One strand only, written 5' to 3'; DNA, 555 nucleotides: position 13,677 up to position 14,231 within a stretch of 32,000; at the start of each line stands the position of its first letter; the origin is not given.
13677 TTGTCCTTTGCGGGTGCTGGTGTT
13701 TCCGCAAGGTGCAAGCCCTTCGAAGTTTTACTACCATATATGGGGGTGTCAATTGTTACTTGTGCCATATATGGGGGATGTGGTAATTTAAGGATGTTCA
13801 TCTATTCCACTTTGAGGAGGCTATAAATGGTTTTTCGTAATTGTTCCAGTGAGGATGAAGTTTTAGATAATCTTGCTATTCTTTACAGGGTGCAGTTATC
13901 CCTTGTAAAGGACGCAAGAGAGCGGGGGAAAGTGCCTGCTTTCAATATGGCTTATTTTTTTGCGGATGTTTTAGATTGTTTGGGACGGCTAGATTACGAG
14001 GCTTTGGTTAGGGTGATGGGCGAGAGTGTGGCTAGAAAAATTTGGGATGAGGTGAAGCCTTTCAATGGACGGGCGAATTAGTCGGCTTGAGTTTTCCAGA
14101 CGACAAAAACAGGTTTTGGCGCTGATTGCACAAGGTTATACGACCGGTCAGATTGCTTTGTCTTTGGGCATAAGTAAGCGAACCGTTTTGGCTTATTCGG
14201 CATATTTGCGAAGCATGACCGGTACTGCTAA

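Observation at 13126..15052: Gene-poor 1.9-kb island: a low-GC two-gene cassette embedded in GC-rich hairpin arrays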

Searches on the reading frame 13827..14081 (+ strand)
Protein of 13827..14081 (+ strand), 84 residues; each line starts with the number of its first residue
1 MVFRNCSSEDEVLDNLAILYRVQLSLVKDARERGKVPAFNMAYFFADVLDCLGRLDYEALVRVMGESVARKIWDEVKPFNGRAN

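Call 8: search_protein_families(library=pfam, proteins=[window:13827-14081:+], max_evalue=0.1)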
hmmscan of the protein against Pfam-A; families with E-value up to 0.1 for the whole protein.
window:13827-14081:+ (84 aa): 0 families

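Call 13: find_encoding_contigs(protein=window:13827-14081:+, flank=10000, max_places=10)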
Protein window:13827-14081:+ (84 aa): 2 contigs read that carry it; 1 place shown.
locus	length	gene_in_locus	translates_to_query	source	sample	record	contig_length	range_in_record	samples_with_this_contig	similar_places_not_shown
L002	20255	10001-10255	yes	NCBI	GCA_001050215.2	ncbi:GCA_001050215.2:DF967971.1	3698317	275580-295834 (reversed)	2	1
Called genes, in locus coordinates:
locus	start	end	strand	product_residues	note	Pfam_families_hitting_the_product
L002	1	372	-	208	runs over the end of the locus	PF12535:Nudix_N, PF00293:NUDIX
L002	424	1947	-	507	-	PF00488:MutS_V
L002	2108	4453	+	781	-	PF01326:PPDK_N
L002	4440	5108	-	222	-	PF02308:MgtC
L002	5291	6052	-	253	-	PF12679:ABC2_membrane_2, PF10920:DUF2705, PF12698:ABC2_membrane_3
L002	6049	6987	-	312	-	PF00005:ABC_tran, PF13304:AAA_21 (weak), PF13732:DrrA1-3_C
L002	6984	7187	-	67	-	PF13396:PLDc_N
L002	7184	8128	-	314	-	PF01145:Band_7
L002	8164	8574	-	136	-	PF00392:GntR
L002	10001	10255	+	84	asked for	-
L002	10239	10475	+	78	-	PF02796:HTH_7 (weak), PF00196:GerE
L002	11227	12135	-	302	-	-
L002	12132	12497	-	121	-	-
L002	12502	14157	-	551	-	PF17391:Urocanase_N, PF01175:Urocanase, PF17392:Urocanase_C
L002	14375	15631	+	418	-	PF04282:DUF438, PF08448:PAS_4 (faint), PF01814:Hemerythrin, PF13596:PAS_10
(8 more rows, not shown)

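Call 14: find_homologous_proteins(query=window:13827-14081:+, max_evalue=0.01)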
Query window:13827-14081:+ (84 aa): 2 proteins with E <= 0.01 among 2 candidates.
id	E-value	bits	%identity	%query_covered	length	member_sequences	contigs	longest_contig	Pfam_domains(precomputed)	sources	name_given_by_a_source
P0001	1.3e-45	170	94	100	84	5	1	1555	-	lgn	-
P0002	2.1e-38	147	78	99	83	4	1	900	-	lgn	-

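Call 15: find_encoding_contigs(protein=P0001, flank=10000)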
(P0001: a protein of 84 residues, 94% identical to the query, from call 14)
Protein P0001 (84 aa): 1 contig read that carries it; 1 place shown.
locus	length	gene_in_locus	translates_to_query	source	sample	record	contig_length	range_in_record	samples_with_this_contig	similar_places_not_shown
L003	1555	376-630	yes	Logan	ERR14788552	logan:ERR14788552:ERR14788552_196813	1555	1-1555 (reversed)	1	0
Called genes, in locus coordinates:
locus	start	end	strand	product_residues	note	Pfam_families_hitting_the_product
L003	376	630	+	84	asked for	-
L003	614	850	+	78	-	PF02796:HTH_7 (weak), PF00196:GerE, PF13384:HTH_23 (weak)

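Call 16: find_encoding_contigs(protein=P0002, flank=10000)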
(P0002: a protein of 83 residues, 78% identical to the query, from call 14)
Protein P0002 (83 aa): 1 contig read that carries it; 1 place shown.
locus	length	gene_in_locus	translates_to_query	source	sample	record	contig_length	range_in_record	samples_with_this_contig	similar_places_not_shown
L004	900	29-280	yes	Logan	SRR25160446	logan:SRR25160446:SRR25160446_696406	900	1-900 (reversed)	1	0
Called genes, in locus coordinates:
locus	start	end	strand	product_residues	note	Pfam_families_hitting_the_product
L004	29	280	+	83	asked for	-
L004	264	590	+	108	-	PF02796:HTH_7 (weak), PF00196:GerE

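Call 64: search_protein_families(library=phrogs, proteins=[window:13827-14081:+], max_evalue=1)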
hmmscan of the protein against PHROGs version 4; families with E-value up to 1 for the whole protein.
window:13827-14081:+ (84 aa): 0 families

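Call 65: search_protein_families(library=padloc, proteins=[window:13827-14081:+], max_evalue=1)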
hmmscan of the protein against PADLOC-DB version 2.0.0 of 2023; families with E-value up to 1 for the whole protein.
window:13827-14081:+ (84 aa): 0 families

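Call 66: search_protein_families(library=ncbifam, proteins=[window:13827-14081:+], max_evalue=1)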
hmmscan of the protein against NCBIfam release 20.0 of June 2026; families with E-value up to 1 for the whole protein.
window:13827-14081:+ (84 aa): 0 families
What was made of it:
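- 13827..14081 (+): orfA: 84-aa orphan protein, predicted as four helices. No hit in Pfam, PHROGs, PADLOC or NCBIfam (calls 8, 64-66).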

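Call 73: predict_structure(alignment_id=A5)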
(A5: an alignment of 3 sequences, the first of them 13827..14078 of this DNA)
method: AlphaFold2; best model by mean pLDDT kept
length: 84 residues; sequences in the alignment: 3
mean_pLDDT: 78.6   pTM: 0.60
mean pLDDT of the five models: 78.6, 77.1, 72.3, 70.5, 68.3
residues with pLDDT >= 90: 6; 70-90: 62; 50-70: 16; < 50: 0
segments of 3 or more residues with pLDDT < 50: none
pLDDT, mean of each block of 10 residues (from residue 1): 71 79 78 70 75 87 89 87 63
secondary structure, 60 per line:
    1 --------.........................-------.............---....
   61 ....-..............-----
elements in order: H9-33 H41-53 H57-64 H66-79
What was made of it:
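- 13827..14081 (+): AF2 pLDDT is 78.6 (call 73).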

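Call 78: fold_search(model_id=the predicted structure, library=pdb)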
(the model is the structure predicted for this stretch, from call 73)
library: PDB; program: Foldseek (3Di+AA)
matches with E <= 10: 14; with E <= 0.001: 0
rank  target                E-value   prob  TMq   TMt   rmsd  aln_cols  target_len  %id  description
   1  2lvf_MODEL_1_A        3.3e+00  0.09  0.30  0.25   9.1        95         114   12  Solution structure of the Brazil Nut 2S albumin Ber e 1 (released 2012-10-17)
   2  4f4z_B                3.7e+00  0.18  0.31  0.09   7.7        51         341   14  Y-family DNA polymerase chimera Dpo4-Dpo4-Dbh (released 2013-01-02)
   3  9hjo_D                5.8e+00  0.11  0.32  0.16   9.7        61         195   16  FANCM-FAAP24-dsDNA complex (released 2025-06-11)
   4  1sxe_MODEL_1_A        5.8e+00  0.08  0.31  0.27  10.8        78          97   17  The solution structure of the Pointed (PNT) domain from the transcrition factor Erg (released 2004-09-21)
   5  9qln                  6.9e+00  0.05  0.28  0.04   8.4        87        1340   18  Human myoferlin (1-1997) in the lipid-free, Ca2+-bound state (released 2025-06-04)
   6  2zm5_A                7.7e+00  0.02  0.20  0.10  10.8        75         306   16  Crystal structure of tRNA modification enzyme MiaA in the complex with tRNA(Phe) (released 2009-04-14)
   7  2rdi                  8.7e+00  0.11  0.32  0.09   7.4        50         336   14  Snapshots of a Y-family DNA polymerase in replication: Dpo4 in apo and binary/ternary complex forms (released 2008-06-24)
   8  6yx3                  9.2e+00  0.15  0.25  0.08   3.5        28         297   28  Crystal structure of SAICAR Synthetase (PurC) from Mycobacterium abscessus in complex with ATP (released 2021-05-12)
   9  4f4y_A                9.2e+00  0.09  0.31  0.09   7.5        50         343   12  Y-family DNA polymerase chimera Dbh-Dpo4-Dbh (released 2013-01-02)
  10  9q28_I                9.2e+00  0.08  0.31  0.10   9.6        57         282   16  DX2-CX3-RAD51 in the active state (released 2026-03-04)
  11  4m6w_B                9.2e+00  0.06  0.27  0.13   9.8        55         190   18  Crystal structure of the C-terminal segment of FANCM in complex with FAAP24 (released 2013-10-02)
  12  1n8v_B                9.2e+00  0.05  0.30  0.27   8.7        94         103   19  Chemosensory Protein in complex with bromo-dodecanol (released 2003-04-01)
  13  5diz_B                9.2e+00  0.03  0.26  0.08  10.0        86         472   16  Crystal Structure of nuclear proteinaceous RNase P 2 (PRORP2) from A. thaliana (released 2015-12-30)
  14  6tbl_B                9.7e+00  0.03  0.26  0.20  13.5        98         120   13  Crystal structure of MMS19(CTD)-CIAO1-CIAO2B CIA targeting complex (released 2020-07-29)

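Call 79: fold_search(model_id=the predicted structure, library=viral)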
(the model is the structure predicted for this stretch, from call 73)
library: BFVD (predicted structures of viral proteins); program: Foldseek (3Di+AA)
matches with E <= 10: 24; with E <= 0.001: 0
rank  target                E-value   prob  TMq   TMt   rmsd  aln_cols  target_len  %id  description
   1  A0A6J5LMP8            4.3e+00  0.30  0.29  0.10   2.0        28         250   28  BRCT domain [uncultured Caudovirales phage]
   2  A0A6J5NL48            4.3e+00  0.08  0.32  0.21  10.6        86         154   17  Uncharacterized protein [uncultured Caudovirales phage]
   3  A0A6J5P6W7            4.8e+00  0.11  0.35  0.21   8.6        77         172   18  Uncharacterized protein [uncultured Caudovirales phage]
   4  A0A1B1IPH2            4.8e+00  0.09  0.34  0.19   7.7        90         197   16  (no name in the UniProt tables at hand)
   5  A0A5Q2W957            5.4e+00  0.08  0.27  0.15   8.4        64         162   20  (no name in the UniProt tables at hand)
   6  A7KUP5                6.4e+00  0.08  0.34  0.06   8.9        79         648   20  (no name in the UniProt tables at hand)
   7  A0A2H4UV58            6.4e+00  0.08  0.36  0.19   8.5        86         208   10  Uncharacterized protein [Bodo saltans virus]
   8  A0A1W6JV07            6.4e+00  0.06  0.32  0.23  17.7        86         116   13  Uncharacterized protein [Vibrio phage pVco-5]
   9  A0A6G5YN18            7.2e+00  0.07  0.38  0.28   9.8        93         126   16  (no name in the UniProt tables at hand)
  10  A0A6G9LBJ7            7.2e+00  0.06  0.28  0.27   7.5        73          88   16  (no name in the UniProt tables at hand)
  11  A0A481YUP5            7.2e+00  0.05  0.28  0.14  14.3        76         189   21  SAM domain sterile alpha motif protein [Marseillevirus LCMAC103]
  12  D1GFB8                7.2e+00  0.04  0.27  0.04   9.4        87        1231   13  Putative end-filament protein [Betafusellovirus yellowstonense]
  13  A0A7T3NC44            7.6e+00  0.06  0.28  0.13  12.7        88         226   14  Uncharacterized protein [Serratia phage vB_SmaM_Yaphecito]
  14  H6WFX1                7.6e+00  0.03  0.23  0.03  13.6        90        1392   17  Virion structural protein and packaging [Cyanophage S-TIM5]
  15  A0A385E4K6            8.0e+00  0.10  0.31  0.14   8.1        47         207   26  NAD-dependent DNA subunit B [Vibrio phage vB_VpS_PG07]
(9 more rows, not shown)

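Call 86: search_protein_representatives(alignment_id=A5)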
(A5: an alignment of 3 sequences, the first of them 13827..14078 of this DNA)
Query: 3 sequences, 84 profile positions. Proteins with E-value up to 0.001 (for the whole library): 8; up to 1e-10: 3; up to 1e-30: 0. The best 8 are listed.
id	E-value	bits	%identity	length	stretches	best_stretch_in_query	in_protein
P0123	3.2e-30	120.2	-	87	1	7-81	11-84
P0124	1.4e-18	82.9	-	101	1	9-78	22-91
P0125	1.9e-16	76.0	-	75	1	10-77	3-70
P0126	9.5e-07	44.9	-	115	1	10-77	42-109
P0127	5.5e-06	42.5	-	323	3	13-68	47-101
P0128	1.6e-04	37.9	-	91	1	14-78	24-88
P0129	2.2e-04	37.4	-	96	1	11-79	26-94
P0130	6.0e-04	36.0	-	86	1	14-77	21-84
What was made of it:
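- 13827..14081 (+): Only 8 clusters reach E <= 1e-3 among 1.84e9 representatives (call 86).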

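Call 89: find_encoding_contigs(protein=P0128, flank=4000, max_places=3)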
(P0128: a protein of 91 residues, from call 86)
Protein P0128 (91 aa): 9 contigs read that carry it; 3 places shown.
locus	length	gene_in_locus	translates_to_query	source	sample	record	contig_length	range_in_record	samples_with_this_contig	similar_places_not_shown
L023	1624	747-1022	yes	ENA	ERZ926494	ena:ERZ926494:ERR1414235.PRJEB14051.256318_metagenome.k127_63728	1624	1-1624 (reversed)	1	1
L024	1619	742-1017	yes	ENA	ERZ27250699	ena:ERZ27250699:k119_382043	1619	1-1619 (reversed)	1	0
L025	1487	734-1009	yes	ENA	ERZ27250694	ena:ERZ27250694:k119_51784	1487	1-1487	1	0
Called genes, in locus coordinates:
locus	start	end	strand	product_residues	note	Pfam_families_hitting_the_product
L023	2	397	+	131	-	?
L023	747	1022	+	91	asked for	-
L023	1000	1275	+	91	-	-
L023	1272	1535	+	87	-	-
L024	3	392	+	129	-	?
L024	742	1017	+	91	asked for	-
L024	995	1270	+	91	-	-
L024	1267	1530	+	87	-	-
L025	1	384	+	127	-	?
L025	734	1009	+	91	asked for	-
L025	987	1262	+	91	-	-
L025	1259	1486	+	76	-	?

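Call 102: find_encoding_contigs(protein=P0126, flank=8000, max_places=4)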
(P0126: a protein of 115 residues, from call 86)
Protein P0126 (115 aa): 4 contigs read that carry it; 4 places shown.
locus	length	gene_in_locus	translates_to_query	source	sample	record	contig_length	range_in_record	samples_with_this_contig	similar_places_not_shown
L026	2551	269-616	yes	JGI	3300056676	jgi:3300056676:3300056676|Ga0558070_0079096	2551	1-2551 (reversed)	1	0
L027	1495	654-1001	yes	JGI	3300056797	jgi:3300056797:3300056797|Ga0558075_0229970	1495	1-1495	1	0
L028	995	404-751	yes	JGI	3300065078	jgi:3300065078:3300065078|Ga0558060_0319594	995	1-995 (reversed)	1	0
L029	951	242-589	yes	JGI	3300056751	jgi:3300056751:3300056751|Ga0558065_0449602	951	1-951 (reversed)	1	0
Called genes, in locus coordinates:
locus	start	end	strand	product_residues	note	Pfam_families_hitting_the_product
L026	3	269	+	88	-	?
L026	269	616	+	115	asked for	-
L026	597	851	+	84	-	-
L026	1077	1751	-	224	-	PF01351:RNase_HII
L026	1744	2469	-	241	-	PF00535:Glycos_transf_2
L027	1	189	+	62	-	?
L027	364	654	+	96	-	PF26761:Acb5 (weak)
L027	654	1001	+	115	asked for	-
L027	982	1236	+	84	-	-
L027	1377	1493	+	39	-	?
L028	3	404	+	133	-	?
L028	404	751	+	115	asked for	-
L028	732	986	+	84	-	-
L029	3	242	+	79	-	?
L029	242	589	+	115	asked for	-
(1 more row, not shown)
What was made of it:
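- In a distant relative (L027) the upstream gene carries a precomputed weak 'Acb5' label (call 102).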
